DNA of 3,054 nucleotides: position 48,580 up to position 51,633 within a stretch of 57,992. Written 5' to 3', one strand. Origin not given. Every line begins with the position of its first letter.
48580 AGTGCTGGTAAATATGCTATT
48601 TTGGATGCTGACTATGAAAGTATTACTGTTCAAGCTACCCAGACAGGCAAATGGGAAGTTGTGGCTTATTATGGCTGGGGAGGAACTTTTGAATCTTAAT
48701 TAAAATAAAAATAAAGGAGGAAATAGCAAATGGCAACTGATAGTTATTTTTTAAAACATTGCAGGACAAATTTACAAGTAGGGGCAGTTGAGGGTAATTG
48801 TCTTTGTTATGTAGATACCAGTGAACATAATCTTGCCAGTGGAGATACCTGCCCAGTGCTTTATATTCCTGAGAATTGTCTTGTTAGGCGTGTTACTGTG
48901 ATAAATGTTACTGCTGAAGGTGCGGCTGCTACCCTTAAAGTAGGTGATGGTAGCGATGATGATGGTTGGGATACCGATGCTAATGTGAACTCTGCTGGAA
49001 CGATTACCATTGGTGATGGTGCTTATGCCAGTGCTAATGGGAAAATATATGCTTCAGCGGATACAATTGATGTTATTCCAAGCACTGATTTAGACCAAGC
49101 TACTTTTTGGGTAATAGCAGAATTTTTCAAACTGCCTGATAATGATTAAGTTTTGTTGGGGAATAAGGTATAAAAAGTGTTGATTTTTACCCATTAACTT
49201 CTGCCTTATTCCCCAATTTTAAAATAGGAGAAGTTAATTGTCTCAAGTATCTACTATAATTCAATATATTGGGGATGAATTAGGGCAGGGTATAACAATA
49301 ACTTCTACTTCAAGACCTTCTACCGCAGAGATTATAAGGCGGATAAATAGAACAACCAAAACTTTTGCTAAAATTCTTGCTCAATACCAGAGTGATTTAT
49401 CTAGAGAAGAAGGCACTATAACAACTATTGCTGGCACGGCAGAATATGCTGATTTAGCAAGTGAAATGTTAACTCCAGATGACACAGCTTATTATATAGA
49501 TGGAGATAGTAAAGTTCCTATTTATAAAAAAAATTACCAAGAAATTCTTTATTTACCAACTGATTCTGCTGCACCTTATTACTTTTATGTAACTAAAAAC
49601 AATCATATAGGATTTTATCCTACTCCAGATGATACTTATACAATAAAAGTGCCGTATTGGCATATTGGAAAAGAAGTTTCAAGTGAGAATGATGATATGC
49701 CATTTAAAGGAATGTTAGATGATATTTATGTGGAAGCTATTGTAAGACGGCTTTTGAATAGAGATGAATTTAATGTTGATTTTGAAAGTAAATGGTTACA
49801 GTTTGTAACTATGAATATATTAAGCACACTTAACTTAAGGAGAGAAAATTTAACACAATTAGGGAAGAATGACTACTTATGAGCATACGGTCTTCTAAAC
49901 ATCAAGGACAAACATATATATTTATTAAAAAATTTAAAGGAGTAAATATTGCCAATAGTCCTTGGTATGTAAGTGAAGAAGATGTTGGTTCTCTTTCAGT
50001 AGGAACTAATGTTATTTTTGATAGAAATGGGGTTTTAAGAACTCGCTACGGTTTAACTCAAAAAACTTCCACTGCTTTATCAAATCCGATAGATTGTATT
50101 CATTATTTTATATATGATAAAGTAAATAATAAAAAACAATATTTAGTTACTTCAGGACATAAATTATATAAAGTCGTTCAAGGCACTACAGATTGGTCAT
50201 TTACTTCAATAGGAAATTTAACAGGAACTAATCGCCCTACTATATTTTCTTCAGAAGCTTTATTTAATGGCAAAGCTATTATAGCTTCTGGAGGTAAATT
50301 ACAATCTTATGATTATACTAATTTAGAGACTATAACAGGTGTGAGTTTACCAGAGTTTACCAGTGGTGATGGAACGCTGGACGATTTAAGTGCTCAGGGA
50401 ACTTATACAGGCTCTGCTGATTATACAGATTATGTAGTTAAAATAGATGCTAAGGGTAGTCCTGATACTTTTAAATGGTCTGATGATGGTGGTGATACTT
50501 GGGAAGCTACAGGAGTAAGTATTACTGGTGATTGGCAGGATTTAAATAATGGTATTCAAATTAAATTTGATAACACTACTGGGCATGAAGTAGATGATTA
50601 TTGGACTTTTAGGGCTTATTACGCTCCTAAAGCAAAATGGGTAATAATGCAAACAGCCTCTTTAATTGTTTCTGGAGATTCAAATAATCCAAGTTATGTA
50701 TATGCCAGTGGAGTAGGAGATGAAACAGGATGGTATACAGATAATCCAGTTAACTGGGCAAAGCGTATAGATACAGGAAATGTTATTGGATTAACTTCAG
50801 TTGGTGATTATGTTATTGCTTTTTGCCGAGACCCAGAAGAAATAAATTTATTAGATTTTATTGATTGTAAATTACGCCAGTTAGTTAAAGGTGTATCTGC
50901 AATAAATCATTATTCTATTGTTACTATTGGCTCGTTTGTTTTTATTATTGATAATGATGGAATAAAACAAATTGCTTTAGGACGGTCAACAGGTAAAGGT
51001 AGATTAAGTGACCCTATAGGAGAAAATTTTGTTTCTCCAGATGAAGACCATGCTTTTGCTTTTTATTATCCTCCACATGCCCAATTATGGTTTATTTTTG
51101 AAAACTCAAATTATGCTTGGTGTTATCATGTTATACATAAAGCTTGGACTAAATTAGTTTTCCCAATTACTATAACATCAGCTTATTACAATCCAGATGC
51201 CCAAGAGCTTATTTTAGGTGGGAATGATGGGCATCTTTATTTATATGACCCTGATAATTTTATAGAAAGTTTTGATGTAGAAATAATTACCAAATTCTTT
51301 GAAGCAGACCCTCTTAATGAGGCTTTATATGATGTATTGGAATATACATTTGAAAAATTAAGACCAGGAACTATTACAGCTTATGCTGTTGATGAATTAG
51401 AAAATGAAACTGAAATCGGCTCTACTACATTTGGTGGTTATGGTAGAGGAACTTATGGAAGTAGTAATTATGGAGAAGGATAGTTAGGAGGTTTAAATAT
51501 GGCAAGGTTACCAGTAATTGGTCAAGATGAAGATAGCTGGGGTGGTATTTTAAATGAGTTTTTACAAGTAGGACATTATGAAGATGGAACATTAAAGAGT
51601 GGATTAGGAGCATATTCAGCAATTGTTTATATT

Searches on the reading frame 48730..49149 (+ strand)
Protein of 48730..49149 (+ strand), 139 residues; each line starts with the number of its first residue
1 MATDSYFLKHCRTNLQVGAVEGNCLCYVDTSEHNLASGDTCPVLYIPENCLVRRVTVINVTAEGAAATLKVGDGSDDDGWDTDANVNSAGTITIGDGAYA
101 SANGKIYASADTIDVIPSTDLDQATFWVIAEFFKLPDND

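Call 10: search_protein_families(library=phrogs, proteins=[window:48730-49149:+], max_evalue=0.01)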
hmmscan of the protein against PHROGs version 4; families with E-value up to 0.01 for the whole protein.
window:48730-49149:+ (139 aa): 0 families

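Call 11: search_protein_families(library=pfam, proteins=[window:48730-49149:+], max_evalue=0.01)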
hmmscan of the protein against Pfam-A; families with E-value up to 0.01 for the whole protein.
window:48730-49149:+ (139 aa): 0 families

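Call 65: search_solved_structures(query=window:48730-49149:+, max_evalue=1)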
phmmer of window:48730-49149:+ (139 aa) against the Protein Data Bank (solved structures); distinct sequences matched with E-value up to 1: 2.
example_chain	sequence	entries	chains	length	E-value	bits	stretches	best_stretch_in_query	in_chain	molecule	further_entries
6hhu_A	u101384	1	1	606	0.47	13.8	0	32-107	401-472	S-layer protein sap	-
6qx4_A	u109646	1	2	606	0.66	13.4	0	32-107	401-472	S-layer protein sap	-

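Call 81: search_protein_representatives(protein=window:48730-49149:+)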
Query: 139 residues. Proteins with E-value up to 0.001 (for the whole library): 428; up to 1e-10: 48; up to 1e-30: 1. The best 150 are listed.
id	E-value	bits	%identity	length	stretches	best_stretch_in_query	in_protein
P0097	1.8e-86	303.5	99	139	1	1-139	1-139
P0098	1.4e-19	86.9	55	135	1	28-133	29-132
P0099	2.8e-19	85.8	47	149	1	31-137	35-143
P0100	6.3e-17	78.3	43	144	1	27-132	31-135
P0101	6.4e-17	78.2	47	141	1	25-132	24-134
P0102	6.7e-17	78.2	46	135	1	27-132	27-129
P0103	8.3e-17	77.9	47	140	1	26-133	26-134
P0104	2.3e-16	76.4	40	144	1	1-133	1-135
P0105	7.8e-16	74.7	41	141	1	1-133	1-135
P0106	3.6e-15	72.6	40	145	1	27-130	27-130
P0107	1.3e-14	70.8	40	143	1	26-131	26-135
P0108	1.3e-14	70.7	47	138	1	28-135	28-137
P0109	1.7e-14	70.3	47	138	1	28-128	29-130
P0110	5.1e-14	68.8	45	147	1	26-137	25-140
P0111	8.2e-14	68.2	42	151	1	26-131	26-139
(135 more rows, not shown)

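Call 83: search_protein_families(library=pfam, alignment_id=A10, max_evalue=0.01)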
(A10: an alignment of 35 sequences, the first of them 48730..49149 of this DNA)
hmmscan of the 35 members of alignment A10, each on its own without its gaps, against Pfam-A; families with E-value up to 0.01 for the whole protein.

A. member 1, window:48730-49149:+ (139 aa): 0 families

B. families by the number of members that match (of 35 scanned): 0 families

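Call 84: search_solved_structures(query=A10, max_evalue=1)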
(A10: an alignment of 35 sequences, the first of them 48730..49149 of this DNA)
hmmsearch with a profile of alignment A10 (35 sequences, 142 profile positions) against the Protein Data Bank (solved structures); distinct sequences matched with E-value up to 1: 0.

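Call 85: predict_structure(protein=window:48730-49149:+)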
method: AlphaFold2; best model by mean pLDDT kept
length: 139 residues; sequences in the alignment: 1
mean_pLDDT: 45.2   pTM: 0.44
mean pLDDT of the five models: 45.2, 38.9, 38.6, 37.9, 37.4
residues with pLDDT >= 90: 0; 70-90: 0; 50-70: 59; < 50: 80
segments of 3 or more residues with pLDDT < 50: 1-28, 61-67, 72-112
pLDDT, mean of each block of 10 residues (from residue 1): 33 32 46 54 54 56 48 44 40 32 34 53 56 54
secondary structure, 60 per line:
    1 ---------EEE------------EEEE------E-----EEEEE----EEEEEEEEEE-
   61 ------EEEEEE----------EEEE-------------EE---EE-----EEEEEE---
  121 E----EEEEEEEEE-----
elements in order: E10-12 E25-28 E41-45 E50-59 E67-72 E83-86 E112-117 E126-134

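Call 89: find_related_loci(query=A11, collection=viral_contigs, flank=2500)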
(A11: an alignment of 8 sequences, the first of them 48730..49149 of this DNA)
Query A11 (139 aa) in viral_contigs; peptide patterns used: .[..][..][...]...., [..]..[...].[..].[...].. (x = any residue, [..] = any of these).
599 stretches matched a pattern (row limit reached: there are more); 312 encode a relative of the query (tblastn E <= 1e-3); the best 80 are kept; 80 distinct loci.
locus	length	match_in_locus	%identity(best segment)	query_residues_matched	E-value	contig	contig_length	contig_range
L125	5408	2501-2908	43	3-135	1e-23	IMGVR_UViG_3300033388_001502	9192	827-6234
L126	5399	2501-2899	42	2-131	2e-22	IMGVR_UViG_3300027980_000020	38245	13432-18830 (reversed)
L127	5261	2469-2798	46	28-135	4e-19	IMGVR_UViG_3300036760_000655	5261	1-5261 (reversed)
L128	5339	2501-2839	41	28-132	2e-18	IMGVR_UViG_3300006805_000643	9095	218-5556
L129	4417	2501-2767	47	29-119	1e-17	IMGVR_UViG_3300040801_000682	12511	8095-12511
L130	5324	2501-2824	38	28-133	1e-17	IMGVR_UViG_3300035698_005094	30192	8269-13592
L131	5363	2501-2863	37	22-134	7e-17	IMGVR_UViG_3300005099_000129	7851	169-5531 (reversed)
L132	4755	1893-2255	38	22-134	3e-16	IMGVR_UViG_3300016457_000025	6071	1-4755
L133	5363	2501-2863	38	22-134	3e-16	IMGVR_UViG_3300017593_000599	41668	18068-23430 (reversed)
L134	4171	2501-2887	40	14-130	7e-16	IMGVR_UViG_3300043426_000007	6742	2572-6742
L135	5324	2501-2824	41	27-133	1e-15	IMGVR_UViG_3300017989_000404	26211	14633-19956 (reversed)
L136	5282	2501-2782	41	28-122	5e-15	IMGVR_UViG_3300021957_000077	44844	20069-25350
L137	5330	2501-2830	40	28-132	9e-15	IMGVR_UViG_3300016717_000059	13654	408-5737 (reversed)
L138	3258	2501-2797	37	34-130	2e-14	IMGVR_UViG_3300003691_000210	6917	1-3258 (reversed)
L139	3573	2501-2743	44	37-115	5e-14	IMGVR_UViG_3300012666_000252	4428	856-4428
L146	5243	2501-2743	46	37-115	1e-13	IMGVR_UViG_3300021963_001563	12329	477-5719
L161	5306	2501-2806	39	41-130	5e-12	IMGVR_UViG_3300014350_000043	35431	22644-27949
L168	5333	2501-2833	37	7-115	2e-11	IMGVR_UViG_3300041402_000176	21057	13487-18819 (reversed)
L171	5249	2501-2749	40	39-115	3e-11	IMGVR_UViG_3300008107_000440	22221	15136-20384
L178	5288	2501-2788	39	35-130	6e-11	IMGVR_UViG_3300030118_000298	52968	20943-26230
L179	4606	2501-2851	38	31-139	6e-11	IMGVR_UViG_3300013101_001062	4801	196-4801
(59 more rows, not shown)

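Call 92: search_protein_families(library=pfam, proteins=[L126:1416-2480:+, L137:1390-2391:+, L178:1434-2342:+, L171:1379-2287:+, L146:1307-2356:+, L179:1482-2357:+, L161:1428-2345:+, L136:1381-2379:+, L168:1469-2464:+, L130:1292-2389:+], max_evalue=0.001)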
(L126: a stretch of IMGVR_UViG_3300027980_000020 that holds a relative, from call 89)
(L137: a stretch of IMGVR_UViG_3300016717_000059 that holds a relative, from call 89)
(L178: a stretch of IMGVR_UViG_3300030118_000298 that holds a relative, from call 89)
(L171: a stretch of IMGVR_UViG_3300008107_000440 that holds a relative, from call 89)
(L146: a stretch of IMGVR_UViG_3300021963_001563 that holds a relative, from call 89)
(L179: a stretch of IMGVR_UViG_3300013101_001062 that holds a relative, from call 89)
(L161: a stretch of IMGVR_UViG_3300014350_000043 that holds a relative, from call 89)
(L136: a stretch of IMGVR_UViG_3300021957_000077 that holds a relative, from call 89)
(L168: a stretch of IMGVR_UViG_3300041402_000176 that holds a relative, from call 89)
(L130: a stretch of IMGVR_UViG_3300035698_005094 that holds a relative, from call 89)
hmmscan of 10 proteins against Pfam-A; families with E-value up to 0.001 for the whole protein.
L126:1416-2480:+ (354 aa): 1 family
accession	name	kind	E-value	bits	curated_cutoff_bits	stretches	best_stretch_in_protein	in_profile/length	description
PF13252.12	Phage_capsid_3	-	2.6e-49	168.6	23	1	10-340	1-358/376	Phage capsid protein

L137:1390-2391:+ (333 aa): 2 families
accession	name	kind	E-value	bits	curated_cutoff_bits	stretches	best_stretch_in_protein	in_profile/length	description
PF13252.12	Phage_capsid_3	-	2.8e-42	145.4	23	2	8-132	4-128/376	Phage capsid protein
PF25209.1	Phage_capsid_4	-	1.5e-06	29.1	27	1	70-308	60-249/262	Phage capsid protein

L178:1434-2342:+ (302 aa): 2 families
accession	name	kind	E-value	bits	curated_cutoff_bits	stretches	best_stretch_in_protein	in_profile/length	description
PF25209.1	Phage_capsid_4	-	5.3e-09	37.2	27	1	91-295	80-259/262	Phage capsid protein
PF19821.5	Phage_capsid_2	-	0.00096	18.9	25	0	51-198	36-183/293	Phage capsid protein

L171:1379-2287:+ (302 aa): 0 families

L146:1307-2356:+ (349 aa): 1 family
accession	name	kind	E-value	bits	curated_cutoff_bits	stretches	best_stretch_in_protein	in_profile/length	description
PF02049.23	FliE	-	0.00093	19.7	22.4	0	75-119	3-47/89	Flagellar hook-basal body complex protein FliE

L179:1482-2357:+ (291 aa): 1 family
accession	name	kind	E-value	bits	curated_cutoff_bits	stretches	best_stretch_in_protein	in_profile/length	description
PF25209.1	Phage_capsid_4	-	2.4e-13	51.4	27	1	55-285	28-260/262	Phage capsid protein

L161:1428-2345:+ (305 aa): 0 families

L136:1381-2379:+ (332 aa): 1 family
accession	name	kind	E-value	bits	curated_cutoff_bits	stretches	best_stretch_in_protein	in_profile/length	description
PF13252.12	Phage_capsid_3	-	2.5e-43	148.9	23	2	6-152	2-149/376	Phage capsid protein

L168:1469-2464:+ (331 aa): 1 family
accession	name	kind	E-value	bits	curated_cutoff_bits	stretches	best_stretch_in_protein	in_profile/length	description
PF13252.12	Phage_capsid_3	-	1.6e-32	113.4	23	2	6-136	2-132/376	Phage capsid protein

L130:1292-2389:+ (365 aa): 1 family
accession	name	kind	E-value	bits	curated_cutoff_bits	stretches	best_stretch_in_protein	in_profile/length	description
PF13252.12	Phage_capsid_3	-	2.4e-20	73.3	23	1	64-289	33-281/376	Phage capsid protein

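Call 93: predict_structure(alignment_id=A10)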
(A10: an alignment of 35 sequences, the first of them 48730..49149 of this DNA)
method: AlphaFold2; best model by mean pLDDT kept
length: 139 residues; sequences in the alignment: 35
mean_pLDDT: 94.5   pTM: 0.88
mean pLDDT of the five models: 94.5, 94.4, 92.9, 92.2, 92.1
residues with pLDDT >= 90: 122; 70-90: 15; 50-70: 2; < 50: 0
segments of 3 or more residues with pLDDT < 50: none
pLDDT, mean of each block of 10 residues (from residue 1): 84 87 96 97 96 97 97 97 95 94 96 98 98 88
secondary structure, 60 per line:
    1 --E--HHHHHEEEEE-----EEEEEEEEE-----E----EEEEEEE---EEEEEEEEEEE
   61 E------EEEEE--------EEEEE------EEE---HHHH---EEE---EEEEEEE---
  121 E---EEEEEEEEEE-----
elements in order: H6-10 E11-15 E21-29 E40-46 E50-61 E68-72 E81-85 E92-94 H98-101 E105-107 E111-117 E125-134

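Call 96: fold_search(model_id=the predicted structure, library=pdb)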
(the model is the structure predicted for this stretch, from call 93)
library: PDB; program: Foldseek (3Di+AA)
matches with E <= 10: 1155; with E <= 0.001: 2
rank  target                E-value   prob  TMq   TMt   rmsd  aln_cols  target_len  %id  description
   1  8h89_J                4.1e-05  1.00  0.63  0.57   4.4       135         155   17  Capsid of Ralstonia phage GP4 (released 2022-11-16)
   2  7dn2_1                5.3e-04  1.00  0.61  0.67   6.1       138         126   11  Acidic stable capsid structure of Helicobacter pylori bacteriophage KHP30 (released 2021-10-27)
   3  7eel_H                2.4e-03  1.00  0.58  0.58   3.6       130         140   13  Cyanophage Pam1 capsid asymmetric unit (released 2021-10-20)
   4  5j7m_A                2.8e-03  1.00  0.33  0.36   5.5       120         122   14  Crystal structure of Cupin 2 conserved barrel domain protein from Kribbella flavida DSM 17836 (released 2016-04-27)
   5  7dou_4                5.0e-03  1.00  0.58  0.64   6.3       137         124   14  Trimeric cement protein structure of Helicobacter pylori bacteriophage KHP40 (released 2021-10-27)
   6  8gtc_S                5.0e-03  1.00  0.55  0.38   4.5       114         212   19  Cryo-EM model of the marine siphophage vB_DshS-R4C baseplate-tail complex (released 2023-07-12)
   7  1lr5_A                9.6e-03  0.97  0.37  0.33   6.9       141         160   13  Crystal structure of auxin binding protein (released 2002-06-19)
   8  9t3p_A                1.1e-02  0.95  0.36  0.42   7.0       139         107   12  Nonameric Ena1C ring of Bacillus cereus (released 2025-12-03)
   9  2pyt_B                1.2e-02  0.98  0.31  0.34   5.6       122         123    9  Crystal structure of a putative ethanolamine utilization protein q (eutq, stm2468) from salmonella typhimurium lt2 at  (released 2007-05-29)
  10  8gtc_T                1.5e-02  1.00  0.59  0.40   8.7       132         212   17  Cryo-EM model of the marine siphophage vB_DshS-R4C baseplate-tail complex (released 2023-07-12)
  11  2pyt_A                1.7e-02  0.97  0.31  0.33   5.5       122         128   10  Crystal structure of a putative ethanolamine utilization protein q (eutq, stm2468) from salmonella typhimurium lt2 at  (released 2007-05-29)
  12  1za7_A                2.4e-02  0.99  0.47  0.44   5.9       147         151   10  The crystal structure of salt stable cowpea cholorotic mottle virus at 2.7 angstroms resolution. (released 2006-03-21)
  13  6yf6_B                2.7e-02  1.00  0.47  0.47   4.3       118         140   10  EclA C-terminal domain; sugar-binding protein (released 2021-04-07)
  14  8pdz_A                2.7e-02  0.99  0.45  0.53   5.3       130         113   11  Recombinant Ena3A L-Type endospore appendages (released 2023-11-08)
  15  6c72_A                2.7e-02  0.92  0.38  0.12   9.4       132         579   20  Crystal structure of a tailspike protein gp49 from Acinetobacter baumannii bacteriophage Fri1, a capsular polysacchari (released 2019-01-23)
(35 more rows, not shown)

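Call 97: fold_search(model_id=the predicted structure, library=viral)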
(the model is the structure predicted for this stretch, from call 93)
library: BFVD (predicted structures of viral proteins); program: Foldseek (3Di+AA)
matches with E <= 10: 1609; with E <= 0.001: 45
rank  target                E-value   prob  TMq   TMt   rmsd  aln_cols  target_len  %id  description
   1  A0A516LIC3            4.5e-10  1.00  0.81  0.73   3.8       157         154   28  (no name in the UniProt tables at hand)
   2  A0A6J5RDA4            1.2e-06  1.00  0.72  0.64   2.9       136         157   15  Uncharacterized protein [uncultured Caudovirales phage]
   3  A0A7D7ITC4            1.7e-06  1.00  0.69  0.67   3.4       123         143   22  (no name in the UniProt tables at hand)
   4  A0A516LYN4            2.7e-06  1.00  0.73  0.66   3.1       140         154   18  (no name in the UniProt tables at hand)
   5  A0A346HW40            2.8e-06  1.00  0.72  0.62   2.2       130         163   22  (no name in the UniProt tables at hand)
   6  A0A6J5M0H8            4.4e-06  1.00  0.71  0.62   3.8       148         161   17  Uncharacterized protein [uncultured Caudovirales phage]
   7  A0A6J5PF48            5.4e-06  1.00  0.65  0.59   3.6       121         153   27  Uncharacterized protein [uncultured Caudovirales phage]
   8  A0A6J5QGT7            7.4e-06  1.00  0.70  0.68   2.5       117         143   17  Uncharacterized protein [uncultured Caudovirales phage]
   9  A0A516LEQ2            8.2e-06  1.00  0.60  0.59   4.7       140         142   17  (no name in the UniProt tables at hand)
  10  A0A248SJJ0            1.2e-05  1.00  0.59  0.25   5.2       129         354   17  (no name in the UniProt tables at hand)
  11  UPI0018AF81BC         1.4e-05  1.00  0.62  0.51   4.6       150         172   18  (no name look-up for this kind of identifier)
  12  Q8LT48                1.5e-05  1.00  0.66  0.55   5.0       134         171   19  Uncharacterized protein [Vibrio phage VpV262]
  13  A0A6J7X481            2.0e-05  1.00  0.67  0.63   2.8       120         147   18  Uncharacterized protein [uncultured Caudovirales phage]
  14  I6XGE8                2.9e-05  1.00  0.67  0.61   3.7       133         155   16  Virion associated protein [Burkholderia phage BcepMigl]
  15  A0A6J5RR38            4.9e-05  1.00  0.55  0.44   7.0       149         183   13  Uncharacterized protein [uncultured Caudovirales phage]
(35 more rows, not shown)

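Call 108: find_encoding_contigs(protein=window:48730-49149:+, flank=1500, max_places=10)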
Protein window:48730-49149:+ (139 aa): no gene with exactly this product is on record in the collection.

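Call 109: find_encoding_contigs(protein=P0097, flank=1500, max_places=10)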
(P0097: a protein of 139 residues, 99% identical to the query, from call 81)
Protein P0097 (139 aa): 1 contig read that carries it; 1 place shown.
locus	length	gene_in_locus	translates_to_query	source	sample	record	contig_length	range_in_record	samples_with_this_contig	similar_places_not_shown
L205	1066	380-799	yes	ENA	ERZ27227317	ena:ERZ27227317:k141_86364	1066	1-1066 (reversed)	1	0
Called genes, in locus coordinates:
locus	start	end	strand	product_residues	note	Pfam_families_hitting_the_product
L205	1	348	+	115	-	?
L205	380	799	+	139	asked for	-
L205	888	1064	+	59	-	?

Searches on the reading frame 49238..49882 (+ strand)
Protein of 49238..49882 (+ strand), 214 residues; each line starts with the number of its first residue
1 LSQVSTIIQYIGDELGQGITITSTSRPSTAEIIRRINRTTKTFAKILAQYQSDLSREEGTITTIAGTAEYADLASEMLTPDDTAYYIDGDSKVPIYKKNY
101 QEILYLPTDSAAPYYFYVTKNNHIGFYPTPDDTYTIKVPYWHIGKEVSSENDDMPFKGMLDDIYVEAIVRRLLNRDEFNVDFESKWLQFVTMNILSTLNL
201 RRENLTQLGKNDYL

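Call 10: search_protein_families(library=phrogs, proteins=[window:49238-49882:+], max_evalue=0.01)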
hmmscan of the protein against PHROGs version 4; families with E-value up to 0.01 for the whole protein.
window:49238-49882:+ (214 aa): 1 family
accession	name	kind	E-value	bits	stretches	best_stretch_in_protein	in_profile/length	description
phrog_10775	-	tail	7.2e-06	26.8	1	66-156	97-176/237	tail protein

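Call 11: search_protein_families(library=pfam, proteins=[window:49238-49882:+], max_evalue=0.01)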
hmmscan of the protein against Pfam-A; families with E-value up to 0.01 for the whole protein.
window:49238-49882:+ (214 aa): 1 family
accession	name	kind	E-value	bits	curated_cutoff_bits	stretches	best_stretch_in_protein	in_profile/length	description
PF24175.2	SU10_adaptor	-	2.1e-14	54.9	27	1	4-173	3-156/194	SU10 adaptor protein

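Call 15: find_related_loci(query=window:49238-49882:+, collection=viral_contigs, flank=4000)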
Query window:49238-49882:+ (214 aa) in viral_contigs; peptide patterns used: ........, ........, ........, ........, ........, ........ (x = any residue, [..] = any of these).
16 stretches matched a pattern; 1 encode a relative of the query (tblastn E <= 1e-3); 1 distinct loci.
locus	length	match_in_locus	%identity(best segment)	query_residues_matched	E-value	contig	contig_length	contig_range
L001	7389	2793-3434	100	1-214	1e-145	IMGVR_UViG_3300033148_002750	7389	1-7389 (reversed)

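Call 17: find_homologous_proteins(query=window:49238-49882:+)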
Query window:49238-49882:+ (214 aa): 1 proteins with E <= 0.001 among 100 candidates.
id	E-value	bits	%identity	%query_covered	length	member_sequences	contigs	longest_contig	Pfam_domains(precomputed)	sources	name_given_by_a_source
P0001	1.7e-131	454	94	100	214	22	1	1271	PF24175.3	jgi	-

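Call 18: find_encoding_contigs(protein=P0001, flank=5000, max_places=10)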
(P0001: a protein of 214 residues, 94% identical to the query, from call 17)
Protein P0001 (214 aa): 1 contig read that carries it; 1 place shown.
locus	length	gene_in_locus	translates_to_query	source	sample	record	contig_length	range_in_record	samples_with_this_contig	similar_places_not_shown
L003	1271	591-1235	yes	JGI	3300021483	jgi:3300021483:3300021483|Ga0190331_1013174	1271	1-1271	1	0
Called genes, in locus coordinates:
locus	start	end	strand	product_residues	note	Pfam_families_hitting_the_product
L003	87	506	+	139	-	-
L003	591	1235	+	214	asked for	PF24175:SU10_adaptor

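Call 19: find_encoding_contigs(protein=window:49238-49882:+, flank=5000, max_places=10)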
Protein window:49238-49882:+ (214 aa): 1 contig read that carries it; 1 place shown.
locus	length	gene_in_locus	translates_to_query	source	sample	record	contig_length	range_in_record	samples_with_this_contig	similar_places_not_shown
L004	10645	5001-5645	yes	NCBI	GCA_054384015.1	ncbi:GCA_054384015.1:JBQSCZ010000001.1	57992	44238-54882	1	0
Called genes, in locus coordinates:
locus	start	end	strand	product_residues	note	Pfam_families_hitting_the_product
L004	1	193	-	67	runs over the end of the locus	-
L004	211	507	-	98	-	-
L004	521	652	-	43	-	-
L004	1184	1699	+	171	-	-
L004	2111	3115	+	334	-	PF13252:Phage_capsid_3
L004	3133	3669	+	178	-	-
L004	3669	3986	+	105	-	-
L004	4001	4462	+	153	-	-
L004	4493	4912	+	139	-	-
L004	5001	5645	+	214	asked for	PF24175:SU10_adaptor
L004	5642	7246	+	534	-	-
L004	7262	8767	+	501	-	PF05048:NosD (faint), PF13229:Beta_helix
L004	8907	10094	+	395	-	-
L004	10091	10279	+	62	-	-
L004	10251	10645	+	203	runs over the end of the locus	-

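Call 25: find_related_loci(query=window:49238-49882:+, collection=metagenome_contigs, flank=3000)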
Query window:49238-49882:+ (214 aa) in metagenome_contigs; peptide patterns used: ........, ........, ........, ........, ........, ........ (x = any residue, [..] = any of these).
159 stretches matched a pattern; 4 encode a relative of the query (tblastn E <= 1e-3); 4 distinct loci.
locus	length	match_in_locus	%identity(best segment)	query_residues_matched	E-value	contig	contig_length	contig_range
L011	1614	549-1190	97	1-214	4e-154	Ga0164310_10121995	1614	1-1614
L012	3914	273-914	94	1-214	5e-140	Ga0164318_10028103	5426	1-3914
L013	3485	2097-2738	94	1-214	4e-141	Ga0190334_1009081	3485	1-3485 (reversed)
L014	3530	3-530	96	39-214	1e-116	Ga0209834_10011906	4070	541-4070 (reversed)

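Call 68: search_solved_structures(query=window:49238-49882:+, max_evalue=1)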
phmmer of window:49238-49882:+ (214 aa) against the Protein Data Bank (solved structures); distinct sequences matched with E-value up to 1: 0.

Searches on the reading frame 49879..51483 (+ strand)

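Call 10: search_protein_families(library=phrogs, proteins=[window:49879-51483:+], max_evalue=0.01)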
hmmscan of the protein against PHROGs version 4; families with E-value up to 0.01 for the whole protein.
window:49879-51483:+ (534 aa): 0 families

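Call 11: search_protein_families(library=pfam, proteins=[window:49879-51483:+], max_evalue=0.01)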
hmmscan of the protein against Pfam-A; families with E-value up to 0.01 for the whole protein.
window:49879-51483:+ (534 aa): 1 family
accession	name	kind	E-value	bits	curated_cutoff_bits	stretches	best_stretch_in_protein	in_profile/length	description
PF20129.4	DUF6519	-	0.0088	15.1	22.4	0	182-261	409-489/593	Family of unknown function (DUF6519)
